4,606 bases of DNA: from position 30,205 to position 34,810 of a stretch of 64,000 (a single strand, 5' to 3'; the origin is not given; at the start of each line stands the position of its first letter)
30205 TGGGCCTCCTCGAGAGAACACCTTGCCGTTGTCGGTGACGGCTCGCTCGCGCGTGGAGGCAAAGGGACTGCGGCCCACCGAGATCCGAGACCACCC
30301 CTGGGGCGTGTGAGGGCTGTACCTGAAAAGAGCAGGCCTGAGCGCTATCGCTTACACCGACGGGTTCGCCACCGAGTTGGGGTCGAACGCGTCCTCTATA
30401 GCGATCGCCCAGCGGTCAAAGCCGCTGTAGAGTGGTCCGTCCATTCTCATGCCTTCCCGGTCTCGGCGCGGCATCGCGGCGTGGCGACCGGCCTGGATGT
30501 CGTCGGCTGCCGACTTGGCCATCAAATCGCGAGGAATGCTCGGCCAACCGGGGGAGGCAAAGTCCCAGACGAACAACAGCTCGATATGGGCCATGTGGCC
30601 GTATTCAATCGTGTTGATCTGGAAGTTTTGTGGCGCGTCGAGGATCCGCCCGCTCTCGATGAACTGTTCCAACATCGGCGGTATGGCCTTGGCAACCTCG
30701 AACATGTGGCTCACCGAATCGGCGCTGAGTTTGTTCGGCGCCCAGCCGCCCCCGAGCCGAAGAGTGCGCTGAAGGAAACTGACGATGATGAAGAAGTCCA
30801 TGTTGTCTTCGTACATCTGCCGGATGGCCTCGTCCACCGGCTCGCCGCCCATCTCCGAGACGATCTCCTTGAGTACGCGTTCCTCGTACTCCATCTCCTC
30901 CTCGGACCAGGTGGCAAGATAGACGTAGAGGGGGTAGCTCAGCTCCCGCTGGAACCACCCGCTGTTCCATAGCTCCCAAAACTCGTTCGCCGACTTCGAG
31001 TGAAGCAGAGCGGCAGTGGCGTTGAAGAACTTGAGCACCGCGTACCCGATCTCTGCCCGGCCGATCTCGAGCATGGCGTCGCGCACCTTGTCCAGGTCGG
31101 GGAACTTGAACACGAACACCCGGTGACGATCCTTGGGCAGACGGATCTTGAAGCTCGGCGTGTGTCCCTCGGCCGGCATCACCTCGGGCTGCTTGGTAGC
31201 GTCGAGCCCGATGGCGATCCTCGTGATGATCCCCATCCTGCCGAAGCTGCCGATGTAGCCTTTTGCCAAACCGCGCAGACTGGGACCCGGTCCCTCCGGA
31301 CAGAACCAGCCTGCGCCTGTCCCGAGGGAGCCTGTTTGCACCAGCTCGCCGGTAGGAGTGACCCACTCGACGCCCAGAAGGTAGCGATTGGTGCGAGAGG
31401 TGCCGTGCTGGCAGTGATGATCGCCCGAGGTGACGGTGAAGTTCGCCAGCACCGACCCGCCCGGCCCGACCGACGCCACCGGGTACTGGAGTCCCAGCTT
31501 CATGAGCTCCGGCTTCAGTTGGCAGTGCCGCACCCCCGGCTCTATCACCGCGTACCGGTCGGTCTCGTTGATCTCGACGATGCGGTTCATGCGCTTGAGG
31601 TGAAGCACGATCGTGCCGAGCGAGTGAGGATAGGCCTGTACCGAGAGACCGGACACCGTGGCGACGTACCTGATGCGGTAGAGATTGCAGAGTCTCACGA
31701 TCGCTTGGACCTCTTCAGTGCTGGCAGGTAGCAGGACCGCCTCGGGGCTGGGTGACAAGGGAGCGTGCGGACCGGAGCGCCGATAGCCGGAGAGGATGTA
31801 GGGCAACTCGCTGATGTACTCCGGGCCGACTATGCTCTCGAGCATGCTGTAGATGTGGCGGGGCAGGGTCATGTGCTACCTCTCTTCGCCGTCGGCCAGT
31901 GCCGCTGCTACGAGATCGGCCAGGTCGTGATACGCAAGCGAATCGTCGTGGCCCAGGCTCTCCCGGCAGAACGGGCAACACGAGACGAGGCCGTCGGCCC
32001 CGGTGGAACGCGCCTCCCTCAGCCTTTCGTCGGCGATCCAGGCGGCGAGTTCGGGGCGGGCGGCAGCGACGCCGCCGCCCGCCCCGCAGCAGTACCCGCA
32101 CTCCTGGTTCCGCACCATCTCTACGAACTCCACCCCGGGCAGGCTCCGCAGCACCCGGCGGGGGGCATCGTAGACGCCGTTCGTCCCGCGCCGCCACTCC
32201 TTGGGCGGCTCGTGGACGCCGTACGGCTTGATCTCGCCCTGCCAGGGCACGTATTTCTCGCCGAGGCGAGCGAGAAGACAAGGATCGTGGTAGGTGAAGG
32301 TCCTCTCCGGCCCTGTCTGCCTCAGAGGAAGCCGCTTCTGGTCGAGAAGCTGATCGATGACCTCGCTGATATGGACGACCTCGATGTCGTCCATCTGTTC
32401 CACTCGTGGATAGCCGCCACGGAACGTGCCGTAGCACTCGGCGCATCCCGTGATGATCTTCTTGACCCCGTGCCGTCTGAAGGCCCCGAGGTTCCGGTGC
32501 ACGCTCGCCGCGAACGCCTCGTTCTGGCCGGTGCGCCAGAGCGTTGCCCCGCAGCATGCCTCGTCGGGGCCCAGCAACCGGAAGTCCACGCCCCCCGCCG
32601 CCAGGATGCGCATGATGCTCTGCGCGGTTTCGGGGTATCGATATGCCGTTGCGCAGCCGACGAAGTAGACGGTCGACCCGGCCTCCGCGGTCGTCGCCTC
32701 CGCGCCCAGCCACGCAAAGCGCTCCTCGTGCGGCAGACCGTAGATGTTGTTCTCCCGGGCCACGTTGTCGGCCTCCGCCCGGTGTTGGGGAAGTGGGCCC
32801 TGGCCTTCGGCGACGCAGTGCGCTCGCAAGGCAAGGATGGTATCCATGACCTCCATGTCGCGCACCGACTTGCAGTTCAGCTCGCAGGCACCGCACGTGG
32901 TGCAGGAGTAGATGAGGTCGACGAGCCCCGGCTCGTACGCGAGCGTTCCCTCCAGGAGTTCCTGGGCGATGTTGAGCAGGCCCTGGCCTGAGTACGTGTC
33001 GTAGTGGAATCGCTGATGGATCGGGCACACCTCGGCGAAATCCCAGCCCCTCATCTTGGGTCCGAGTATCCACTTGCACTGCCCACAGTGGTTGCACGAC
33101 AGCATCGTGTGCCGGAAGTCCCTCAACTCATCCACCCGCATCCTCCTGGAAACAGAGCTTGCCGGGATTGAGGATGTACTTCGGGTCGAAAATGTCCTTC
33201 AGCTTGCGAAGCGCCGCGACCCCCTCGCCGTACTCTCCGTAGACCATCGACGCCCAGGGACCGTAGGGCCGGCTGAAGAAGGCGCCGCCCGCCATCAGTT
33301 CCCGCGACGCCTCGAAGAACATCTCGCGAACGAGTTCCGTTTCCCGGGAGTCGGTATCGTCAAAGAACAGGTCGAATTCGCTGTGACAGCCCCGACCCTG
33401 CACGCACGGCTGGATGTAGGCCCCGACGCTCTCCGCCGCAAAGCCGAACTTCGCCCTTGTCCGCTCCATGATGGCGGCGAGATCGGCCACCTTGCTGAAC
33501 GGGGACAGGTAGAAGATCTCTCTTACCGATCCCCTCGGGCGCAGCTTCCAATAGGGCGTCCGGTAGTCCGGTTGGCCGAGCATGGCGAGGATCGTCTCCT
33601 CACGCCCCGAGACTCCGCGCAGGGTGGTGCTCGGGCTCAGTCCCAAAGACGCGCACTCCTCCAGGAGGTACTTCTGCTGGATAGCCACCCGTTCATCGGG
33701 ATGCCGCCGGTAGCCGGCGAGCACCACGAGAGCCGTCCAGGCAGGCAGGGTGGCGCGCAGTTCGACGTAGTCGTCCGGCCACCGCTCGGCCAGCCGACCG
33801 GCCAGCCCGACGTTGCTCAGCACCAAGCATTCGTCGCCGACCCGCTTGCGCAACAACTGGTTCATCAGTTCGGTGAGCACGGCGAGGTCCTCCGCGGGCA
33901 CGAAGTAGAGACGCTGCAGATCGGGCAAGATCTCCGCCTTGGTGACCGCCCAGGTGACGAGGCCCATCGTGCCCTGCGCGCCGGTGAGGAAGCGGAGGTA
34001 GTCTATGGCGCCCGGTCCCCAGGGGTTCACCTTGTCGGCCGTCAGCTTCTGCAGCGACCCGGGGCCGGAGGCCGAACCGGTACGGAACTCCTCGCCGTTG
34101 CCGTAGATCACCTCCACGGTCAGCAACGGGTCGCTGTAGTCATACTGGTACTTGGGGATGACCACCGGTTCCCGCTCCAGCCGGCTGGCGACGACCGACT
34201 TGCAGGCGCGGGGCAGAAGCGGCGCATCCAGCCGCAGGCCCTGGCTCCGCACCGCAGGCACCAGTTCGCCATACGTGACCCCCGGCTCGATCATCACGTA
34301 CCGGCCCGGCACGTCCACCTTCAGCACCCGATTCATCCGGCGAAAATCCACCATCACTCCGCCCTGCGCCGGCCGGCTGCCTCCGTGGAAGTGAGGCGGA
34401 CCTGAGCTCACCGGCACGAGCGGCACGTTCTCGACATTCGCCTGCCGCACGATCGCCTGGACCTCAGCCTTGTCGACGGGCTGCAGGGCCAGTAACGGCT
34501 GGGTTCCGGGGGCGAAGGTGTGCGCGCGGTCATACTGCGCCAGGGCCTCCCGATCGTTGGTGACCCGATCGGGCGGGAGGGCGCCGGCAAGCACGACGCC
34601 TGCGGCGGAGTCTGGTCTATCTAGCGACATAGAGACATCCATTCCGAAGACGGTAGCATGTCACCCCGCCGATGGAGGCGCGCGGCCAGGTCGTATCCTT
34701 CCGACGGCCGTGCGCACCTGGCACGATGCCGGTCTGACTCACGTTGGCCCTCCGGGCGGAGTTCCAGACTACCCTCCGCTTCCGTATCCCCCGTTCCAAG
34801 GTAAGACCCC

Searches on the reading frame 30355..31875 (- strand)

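Call 55: search_protein_families(library=pfam, max_evalue=0.00001, proteins=[window:30355-31875:-])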
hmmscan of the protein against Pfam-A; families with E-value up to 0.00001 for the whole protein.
window:30355-31875:- (507 aa): 1 family
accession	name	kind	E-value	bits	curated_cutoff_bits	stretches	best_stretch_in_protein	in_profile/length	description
PF01565.28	FAD_binding_4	-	7e-22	78.1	26.4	1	44-181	1-138/139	FAD binding domain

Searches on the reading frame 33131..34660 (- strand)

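Call 55: search_protein_families(library=pfam, max_evalue=0.00001, proteins=[window:33131-34660:-])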
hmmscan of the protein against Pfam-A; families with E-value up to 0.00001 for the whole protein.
window:33131-34660:- (510 aa): 1 family
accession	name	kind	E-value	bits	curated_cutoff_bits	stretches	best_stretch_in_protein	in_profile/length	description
PF01565.28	FAD_binding_4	-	3.2e-17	63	26.4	1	55-147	1-91/139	FAD binding domain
